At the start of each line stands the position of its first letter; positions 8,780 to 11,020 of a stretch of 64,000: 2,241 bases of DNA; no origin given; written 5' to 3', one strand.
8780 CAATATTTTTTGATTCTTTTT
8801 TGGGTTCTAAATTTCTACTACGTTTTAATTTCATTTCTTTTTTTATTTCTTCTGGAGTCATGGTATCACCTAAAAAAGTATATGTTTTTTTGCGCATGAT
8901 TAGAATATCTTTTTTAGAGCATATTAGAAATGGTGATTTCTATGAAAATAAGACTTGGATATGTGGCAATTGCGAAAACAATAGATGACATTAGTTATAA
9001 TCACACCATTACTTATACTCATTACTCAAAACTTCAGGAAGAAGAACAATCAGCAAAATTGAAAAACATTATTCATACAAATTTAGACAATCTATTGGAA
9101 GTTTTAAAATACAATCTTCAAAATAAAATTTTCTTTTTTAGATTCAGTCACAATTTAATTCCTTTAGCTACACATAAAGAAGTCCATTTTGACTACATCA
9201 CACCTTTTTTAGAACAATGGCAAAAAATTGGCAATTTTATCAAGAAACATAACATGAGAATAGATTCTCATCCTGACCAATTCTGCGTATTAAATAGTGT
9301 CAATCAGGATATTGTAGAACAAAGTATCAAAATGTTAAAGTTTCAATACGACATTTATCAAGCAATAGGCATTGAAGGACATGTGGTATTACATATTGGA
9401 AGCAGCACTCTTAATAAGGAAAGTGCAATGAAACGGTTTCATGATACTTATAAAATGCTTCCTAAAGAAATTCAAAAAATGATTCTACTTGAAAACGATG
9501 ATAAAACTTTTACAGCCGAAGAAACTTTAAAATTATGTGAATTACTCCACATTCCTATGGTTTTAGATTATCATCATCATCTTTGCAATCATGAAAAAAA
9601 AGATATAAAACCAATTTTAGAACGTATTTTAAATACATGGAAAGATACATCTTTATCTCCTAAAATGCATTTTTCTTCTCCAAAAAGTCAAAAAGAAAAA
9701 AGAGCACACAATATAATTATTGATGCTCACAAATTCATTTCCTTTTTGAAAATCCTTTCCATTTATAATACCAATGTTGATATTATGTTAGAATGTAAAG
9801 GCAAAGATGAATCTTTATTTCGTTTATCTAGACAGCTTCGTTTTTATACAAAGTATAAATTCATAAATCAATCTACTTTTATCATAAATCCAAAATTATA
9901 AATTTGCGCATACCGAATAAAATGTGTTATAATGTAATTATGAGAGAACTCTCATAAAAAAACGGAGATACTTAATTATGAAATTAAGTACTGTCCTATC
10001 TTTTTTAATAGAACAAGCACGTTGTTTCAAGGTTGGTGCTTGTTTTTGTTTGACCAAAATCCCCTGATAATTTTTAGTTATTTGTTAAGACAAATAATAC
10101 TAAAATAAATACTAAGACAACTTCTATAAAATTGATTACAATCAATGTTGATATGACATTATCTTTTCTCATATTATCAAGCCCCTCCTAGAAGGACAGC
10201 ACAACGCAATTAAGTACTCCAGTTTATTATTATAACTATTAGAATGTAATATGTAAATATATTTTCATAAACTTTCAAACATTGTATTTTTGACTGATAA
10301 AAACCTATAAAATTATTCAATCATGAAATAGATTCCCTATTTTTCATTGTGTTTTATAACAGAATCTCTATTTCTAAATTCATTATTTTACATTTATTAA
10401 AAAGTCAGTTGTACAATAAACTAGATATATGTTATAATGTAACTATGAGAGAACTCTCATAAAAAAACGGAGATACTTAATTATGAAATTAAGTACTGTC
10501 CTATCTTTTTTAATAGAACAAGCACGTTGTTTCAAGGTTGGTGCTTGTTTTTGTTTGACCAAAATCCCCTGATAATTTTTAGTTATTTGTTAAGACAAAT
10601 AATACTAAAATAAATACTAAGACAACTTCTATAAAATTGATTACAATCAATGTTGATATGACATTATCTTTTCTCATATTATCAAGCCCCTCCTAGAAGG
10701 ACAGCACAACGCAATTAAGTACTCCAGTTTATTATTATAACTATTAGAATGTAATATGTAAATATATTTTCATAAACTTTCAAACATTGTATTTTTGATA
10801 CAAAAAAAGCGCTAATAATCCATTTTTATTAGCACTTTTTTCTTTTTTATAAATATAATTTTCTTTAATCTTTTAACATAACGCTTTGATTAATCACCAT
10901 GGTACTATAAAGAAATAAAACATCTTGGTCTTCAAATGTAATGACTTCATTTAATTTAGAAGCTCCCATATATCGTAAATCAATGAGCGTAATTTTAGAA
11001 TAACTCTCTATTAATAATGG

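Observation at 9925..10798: Tandemly duplicated type I toxin-antitoxin-like module in an intergenic region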

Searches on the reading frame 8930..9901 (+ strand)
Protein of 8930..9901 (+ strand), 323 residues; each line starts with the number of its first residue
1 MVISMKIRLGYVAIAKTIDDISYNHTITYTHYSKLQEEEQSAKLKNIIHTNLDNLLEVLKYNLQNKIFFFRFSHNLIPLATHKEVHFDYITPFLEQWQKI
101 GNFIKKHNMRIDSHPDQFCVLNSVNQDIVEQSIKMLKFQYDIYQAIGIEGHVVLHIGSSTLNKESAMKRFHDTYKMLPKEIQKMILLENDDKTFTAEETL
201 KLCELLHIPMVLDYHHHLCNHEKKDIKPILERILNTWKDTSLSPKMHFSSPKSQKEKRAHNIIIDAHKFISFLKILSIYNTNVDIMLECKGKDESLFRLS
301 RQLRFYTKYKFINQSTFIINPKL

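Call 9: find_encoding_contigs(protein=window:8930-9901:+, flank=6000, max_places=8)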
Protein window:8930-9901:+ (323 aa): 9 contigs read that carry it; 3 places shown.
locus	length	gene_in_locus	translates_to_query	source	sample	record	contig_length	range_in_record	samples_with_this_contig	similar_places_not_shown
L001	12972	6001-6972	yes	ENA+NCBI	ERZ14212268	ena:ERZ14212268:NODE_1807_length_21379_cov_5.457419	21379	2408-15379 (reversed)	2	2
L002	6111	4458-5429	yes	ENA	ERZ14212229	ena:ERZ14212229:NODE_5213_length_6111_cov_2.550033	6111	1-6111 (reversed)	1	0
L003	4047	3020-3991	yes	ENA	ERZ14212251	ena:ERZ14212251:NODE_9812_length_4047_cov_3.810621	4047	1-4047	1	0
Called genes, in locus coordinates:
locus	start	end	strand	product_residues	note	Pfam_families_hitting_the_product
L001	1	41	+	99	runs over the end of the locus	-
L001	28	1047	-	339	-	-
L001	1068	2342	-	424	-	PF01018:GTP1_OBG, PF02421:FeoB_N, PF01926:MMR_HSR1, PF09269:DUF1967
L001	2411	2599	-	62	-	-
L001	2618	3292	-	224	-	PF02517:Rce1-like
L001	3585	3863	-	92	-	PF01016:Ribosomal_L27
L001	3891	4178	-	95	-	PF04327:Peptidase_Prp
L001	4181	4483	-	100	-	PF00829:Ribosomal_L21p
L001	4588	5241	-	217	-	PF02163:Peptidase_M50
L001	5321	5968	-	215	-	PF01551:Peptidase_M23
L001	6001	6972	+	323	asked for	PF03851:UvdE, PF01261:AP_endonuc_2 (weak)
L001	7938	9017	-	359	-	PF14286:DHHW (faint)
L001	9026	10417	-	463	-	PF03062:MBOAT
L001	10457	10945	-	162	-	-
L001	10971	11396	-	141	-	-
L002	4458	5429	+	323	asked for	PF03851:UvdE, PF01261:AP_endonuc_2 (weak)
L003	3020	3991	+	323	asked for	PF03851:UvdE, PF01261:AP_endonuc_2 (weak)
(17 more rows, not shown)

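Call 67: find_homologous_proteins(query=window:8930-9898:+, max_evalue=1e-40)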
Query window:8930-9898:+ (323 aa): 3153 proteins with E <= 1e-40 among 3795 candidates; the best 120 are listed.
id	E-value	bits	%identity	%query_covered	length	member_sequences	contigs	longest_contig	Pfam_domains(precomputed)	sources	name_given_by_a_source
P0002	3.6e-206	702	97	100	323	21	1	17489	PF01261.31,PF03851.21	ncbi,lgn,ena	-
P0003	1.7e-173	594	83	98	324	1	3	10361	PF03851.21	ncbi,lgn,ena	-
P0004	2.3e-173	594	83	98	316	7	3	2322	PF03851.21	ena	-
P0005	1.5e-172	591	83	98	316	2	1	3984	PF03851.21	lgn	-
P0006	2.4e-171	587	81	98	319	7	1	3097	PF03851.21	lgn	-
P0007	2.4e-157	541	76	98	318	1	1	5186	PF03851.21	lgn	-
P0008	8.3e-146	503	70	98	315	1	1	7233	PF03851.21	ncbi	-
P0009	3.5e-144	498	68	98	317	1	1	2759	PF01261.31,PF03851.21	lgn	-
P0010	5.4e-141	488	67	98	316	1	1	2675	PF03851.21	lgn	-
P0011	1.6e-140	486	68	98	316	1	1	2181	PF01261.31,PF03851.21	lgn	-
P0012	2.8e-139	482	68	98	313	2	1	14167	PF03851.21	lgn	-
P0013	1.0e-137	477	65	98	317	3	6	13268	PF03851.21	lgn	-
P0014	9.9e-137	474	66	98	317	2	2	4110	PF01261.31,PF03851.21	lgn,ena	-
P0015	1.3e-136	473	65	98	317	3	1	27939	PF01261.31,PF03851.21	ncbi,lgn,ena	-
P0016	6.9e-133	461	66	98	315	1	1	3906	PF03851.21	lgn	-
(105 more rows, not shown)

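Call 68: find_encoding_contigs(protein=P0006, flank=10000, max_places=3)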
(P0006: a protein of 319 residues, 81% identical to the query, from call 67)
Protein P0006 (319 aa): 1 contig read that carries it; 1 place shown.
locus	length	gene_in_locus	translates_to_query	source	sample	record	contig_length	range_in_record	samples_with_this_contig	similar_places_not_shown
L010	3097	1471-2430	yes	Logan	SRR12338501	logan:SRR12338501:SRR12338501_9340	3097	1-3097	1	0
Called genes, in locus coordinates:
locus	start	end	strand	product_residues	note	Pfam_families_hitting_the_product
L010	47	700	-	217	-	PF02163:Peptidase_M50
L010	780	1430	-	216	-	PF01551:Peptidase_M23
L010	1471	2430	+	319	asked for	PF03851:UvdE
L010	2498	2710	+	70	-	-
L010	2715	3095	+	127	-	?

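Call 69: find_encoding_contigs(protein=P0007, flank=10000, max_places=3)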
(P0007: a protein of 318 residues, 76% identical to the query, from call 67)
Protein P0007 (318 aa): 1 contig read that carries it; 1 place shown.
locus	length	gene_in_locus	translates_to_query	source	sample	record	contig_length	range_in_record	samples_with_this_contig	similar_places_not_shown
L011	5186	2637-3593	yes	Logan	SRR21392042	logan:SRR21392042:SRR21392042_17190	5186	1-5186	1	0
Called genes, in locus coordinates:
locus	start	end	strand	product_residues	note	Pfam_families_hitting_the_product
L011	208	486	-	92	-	PF01016:Ribosomal_L27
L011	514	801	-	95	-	PF04327:Peptidase_Prp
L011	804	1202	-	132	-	PF00829:Ribosomal_L21p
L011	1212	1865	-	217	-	PF02163:Peptidase_M50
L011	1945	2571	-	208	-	PF01551:Peptidase_M23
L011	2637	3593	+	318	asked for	PF03851:UvdE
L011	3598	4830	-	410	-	-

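Call 70: find_encoding_contigs(protein=P0008, flank=10000, max_places=3)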
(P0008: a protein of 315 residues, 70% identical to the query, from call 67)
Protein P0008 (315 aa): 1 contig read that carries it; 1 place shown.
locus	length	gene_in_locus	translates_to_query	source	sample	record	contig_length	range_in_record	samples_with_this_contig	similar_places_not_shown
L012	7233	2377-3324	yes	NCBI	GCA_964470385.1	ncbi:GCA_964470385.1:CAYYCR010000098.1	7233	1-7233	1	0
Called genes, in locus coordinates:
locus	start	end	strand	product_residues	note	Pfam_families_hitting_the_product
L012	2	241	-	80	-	?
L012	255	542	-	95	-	PF04327:Peptidase_Prp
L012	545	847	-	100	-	PF00829:Ribosomal_L21p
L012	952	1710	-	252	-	PF02163:Peptidase_M50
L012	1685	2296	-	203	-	PF01551:Peptidase_M23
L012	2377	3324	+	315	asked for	PF03851:UvdE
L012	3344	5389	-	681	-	-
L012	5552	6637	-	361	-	-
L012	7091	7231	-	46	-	?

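Call 71: find_encoding_contigs(protein=P0012, flank=10000, max_places=3)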
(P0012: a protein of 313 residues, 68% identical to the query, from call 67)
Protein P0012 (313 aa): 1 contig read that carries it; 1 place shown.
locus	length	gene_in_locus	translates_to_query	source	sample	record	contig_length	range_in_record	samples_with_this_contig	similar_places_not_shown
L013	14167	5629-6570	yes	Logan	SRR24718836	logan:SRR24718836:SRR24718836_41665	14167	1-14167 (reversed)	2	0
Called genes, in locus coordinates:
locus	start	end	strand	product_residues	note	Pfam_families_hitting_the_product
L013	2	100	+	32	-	?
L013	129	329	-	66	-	-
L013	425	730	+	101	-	-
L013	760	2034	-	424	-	PF01018:GTP1_OBG, PF02421:FeoB_N, PF01926:MMR_HSR1, PF09269:DUF1967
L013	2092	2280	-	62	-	-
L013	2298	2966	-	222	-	PF02517:Rce1-like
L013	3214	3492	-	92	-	PF01016:Ribosomal_L27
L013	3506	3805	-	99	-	PF04327:Peptidase_Prp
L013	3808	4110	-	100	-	PF00829:Ribosomal_L21p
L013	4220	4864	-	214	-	PF02163:Peptidase_M50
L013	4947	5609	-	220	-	PF01551:Peptidase_M23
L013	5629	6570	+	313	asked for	PF03851:UvdE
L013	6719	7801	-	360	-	-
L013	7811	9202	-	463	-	PF03062:MBOAT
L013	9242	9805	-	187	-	-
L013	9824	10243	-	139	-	-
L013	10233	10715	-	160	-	PF04542:Sigma70_r2, PF08281:Sigma70_r4_2, PF04545:Sigma70_r4 (weak)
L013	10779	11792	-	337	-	PF13439:Glyco_transf_4, PF00534:Glycos_transf_1, PF13692:Glyco_trans_1_4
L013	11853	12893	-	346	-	PF00730:HhH-GPD, PF00633:HHH, PF14815:NUDIX_4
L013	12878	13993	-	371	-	PF04892:VanZ-LLP1, PF06271:RDD (weak)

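Call 75: find_encoding_contigs(protein=P0003, flank=6000, max_places=4)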
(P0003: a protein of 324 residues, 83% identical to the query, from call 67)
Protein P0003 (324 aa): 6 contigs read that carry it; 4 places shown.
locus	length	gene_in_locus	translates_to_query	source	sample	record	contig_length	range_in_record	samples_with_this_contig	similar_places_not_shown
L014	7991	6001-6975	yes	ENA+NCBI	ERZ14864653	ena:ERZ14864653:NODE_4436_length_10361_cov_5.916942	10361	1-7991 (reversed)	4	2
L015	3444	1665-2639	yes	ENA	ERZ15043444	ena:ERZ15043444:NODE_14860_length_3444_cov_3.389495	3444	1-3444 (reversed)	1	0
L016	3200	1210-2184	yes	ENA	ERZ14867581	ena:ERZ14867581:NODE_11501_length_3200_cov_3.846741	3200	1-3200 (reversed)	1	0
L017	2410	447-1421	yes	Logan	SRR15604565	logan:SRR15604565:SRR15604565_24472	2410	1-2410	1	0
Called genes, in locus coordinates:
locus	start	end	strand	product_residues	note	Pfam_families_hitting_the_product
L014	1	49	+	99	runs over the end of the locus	-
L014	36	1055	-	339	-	-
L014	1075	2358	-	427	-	PF01018:GTP1_OBG, PF01926:MMR_HSR1, PF02421:FeoB_N, PF09269:DUF1967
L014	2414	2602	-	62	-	-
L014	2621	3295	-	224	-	PF02517:Rce1-like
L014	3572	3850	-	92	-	PF01016:Ribosomal_L27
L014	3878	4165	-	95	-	PF04327:Peptidase_Prp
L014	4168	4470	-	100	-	PF00829:Ribosomal_L21p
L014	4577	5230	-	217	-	PF02163:Peptidase_M50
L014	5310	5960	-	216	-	PF01551:Peptidase_M23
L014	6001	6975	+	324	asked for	PF03851:UvdE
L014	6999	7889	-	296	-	-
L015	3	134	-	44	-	?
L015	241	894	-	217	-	PF02163:Peptidase_M50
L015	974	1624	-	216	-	PF01551:Peptidase_M23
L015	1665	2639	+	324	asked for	PF03851:UvdE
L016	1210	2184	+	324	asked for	PF03851:UvdE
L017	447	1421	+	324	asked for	PF03851:UvdE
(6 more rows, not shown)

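Call 76: find_encoding_contigs(protein=P0005, flank=6000, max_places=3)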
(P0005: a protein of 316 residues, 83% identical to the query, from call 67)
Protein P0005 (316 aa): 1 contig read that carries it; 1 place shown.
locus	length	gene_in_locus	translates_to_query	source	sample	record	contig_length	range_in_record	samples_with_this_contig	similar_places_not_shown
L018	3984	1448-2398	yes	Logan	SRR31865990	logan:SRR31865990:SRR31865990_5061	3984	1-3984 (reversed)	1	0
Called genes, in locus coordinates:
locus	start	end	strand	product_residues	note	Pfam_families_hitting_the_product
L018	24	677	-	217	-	PF02163:Peptidase_M50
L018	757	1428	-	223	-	PF01551:Peptidase_M23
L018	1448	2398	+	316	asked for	PF03851:UvdE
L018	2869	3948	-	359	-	PF14286:DHHW (faint)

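Call 77: find_encoding_contigs(protein=P0004, flank=6000, max_places=4)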
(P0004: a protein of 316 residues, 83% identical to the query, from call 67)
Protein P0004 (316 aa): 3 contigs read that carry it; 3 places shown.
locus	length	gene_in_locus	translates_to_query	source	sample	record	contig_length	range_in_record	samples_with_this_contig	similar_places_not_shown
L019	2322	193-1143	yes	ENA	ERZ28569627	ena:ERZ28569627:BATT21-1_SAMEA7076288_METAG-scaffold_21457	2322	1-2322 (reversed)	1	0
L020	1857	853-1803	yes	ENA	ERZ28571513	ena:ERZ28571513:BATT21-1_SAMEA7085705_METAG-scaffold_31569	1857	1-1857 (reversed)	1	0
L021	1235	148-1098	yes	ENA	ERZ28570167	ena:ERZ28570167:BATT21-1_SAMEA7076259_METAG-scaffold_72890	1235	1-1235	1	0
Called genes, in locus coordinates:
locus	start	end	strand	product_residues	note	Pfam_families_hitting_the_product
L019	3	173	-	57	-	?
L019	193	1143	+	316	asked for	PF03851:UvdE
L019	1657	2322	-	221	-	?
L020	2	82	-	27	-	?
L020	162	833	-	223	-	PF01551:Peptidase_M23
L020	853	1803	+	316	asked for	PF03851:UvdE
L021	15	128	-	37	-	-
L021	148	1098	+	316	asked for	PF03851:UvdE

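Call 86: search_protein_families(library=pfam, proteins=[L010:2715-3095:+], max_evalue=0.001)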
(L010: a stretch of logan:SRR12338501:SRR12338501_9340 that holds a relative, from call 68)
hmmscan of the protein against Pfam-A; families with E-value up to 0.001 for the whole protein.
L010:2715-3095:+ (127 aa): 1 family
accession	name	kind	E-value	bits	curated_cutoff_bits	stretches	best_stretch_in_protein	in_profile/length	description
PF17761.7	DUF1016_N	-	1.1e-33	116.7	32.8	1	12-126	1-118/137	DUF1016 N-terminal domain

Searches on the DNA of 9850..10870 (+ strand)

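Call 5: search_rna_families(source=window, start=9850, end=10870, threshold=evalue, max_evalue=10, show_alignments=3)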
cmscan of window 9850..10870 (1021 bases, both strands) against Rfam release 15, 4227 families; matches with E-value up to 10: 8.
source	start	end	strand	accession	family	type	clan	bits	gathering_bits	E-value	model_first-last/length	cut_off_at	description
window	9959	10097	-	RF04182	GibS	Gene; sRNA;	-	20.8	115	3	1-142/142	no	GibS sRNA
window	10464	10602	-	RF04182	GibS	Gene; sRNA;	-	20.8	115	3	1-142/142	no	GibS sRNA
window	10797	10842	-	RF02898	AaHKsRNA20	Gene; sRNA;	-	19.4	43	4.5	1-77/77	no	Aggregatibacter sRNA 20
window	9918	10005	+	RF00537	snoMe28S-Am2634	Gene; snRNA; snoRNA; CD-box;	-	19.3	50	3.1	1-97/97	no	Small nucleolar RNA Me28S-Am2634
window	10423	10518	+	RF00537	snoMe28S-Am2634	Gene; snRNA; snoRNA; CD-box;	-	17.7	50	7.7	1-97/97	no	Small nucleolar RNA Me28S-Am2634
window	10461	10580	-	RF01770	rimP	Cis-reg; leader;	-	17.5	47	6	1-102/102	no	Gammaprotebacteria rimP leader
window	10804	10840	+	RF02934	caiA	Gene; sRNA;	-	17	55.5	7.4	4-40/78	no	caiA RNA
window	10380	10425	+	RF03061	uxuA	Gene; sRNA;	-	15.6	66.8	8.5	1-89/89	no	uxuA RNA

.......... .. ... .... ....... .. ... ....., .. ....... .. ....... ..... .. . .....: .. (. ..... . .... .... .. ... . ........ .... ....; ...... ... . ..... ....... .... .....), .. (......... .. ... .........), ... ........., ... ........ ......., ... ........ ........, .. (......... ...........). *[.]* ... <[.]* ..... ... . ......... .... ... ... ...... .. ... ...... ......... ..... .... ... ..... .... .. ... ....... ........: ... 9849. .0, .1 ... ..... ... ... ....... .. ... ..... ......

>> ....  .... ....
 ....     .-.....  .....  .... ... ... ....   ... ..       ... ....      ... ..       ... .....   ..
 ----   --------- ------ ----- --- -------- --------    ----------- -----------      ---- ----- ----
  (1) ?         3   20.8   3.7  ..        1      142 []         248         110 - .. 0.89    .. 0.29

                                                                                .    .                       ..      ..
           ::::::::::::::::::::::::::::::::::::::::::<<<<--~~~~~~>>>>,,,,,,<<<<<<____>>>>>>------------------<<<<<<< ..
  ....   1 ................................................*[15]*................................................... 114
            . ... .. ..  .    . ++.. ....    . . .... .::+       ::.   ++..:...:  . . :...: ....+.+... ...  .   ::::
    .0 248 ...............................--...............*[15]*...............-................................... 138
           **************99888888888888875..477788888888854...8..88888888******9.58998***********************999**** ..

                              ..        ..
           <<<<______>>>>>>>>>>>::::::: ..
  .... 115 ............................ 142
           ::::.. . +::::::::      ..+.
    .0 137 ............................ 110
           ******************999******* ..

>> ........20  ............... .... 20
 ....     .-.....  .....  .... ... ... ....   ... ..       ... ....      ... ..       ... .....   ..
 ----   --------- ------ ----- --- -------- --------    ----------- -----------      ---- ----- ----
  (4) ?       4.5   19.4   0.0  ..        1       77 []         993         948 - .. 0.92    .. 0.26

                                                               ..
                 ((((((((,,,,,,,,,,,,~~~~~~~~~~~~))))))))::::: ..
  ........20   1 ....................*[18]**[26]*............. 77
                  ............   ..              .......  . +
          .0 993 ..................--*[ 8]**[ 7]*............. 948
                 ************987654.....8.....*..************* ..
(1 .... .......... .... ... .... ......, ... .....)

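Call 31: search_dna_similar(query=window:9922-10296:+, collection=plasmids, mode=distant, max_evalue=0.01)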
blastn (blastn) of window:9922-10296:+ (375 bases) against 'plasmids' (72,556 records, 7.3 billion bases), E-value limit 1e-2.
No match.

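Call 32: search_dna_similar(query=window:9922-10296:+, collection=phages, mode=distant, max_evalue=0.01)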
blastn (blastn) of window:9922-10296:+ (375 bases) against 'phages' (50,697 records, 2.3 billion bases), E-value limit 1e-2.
No match.
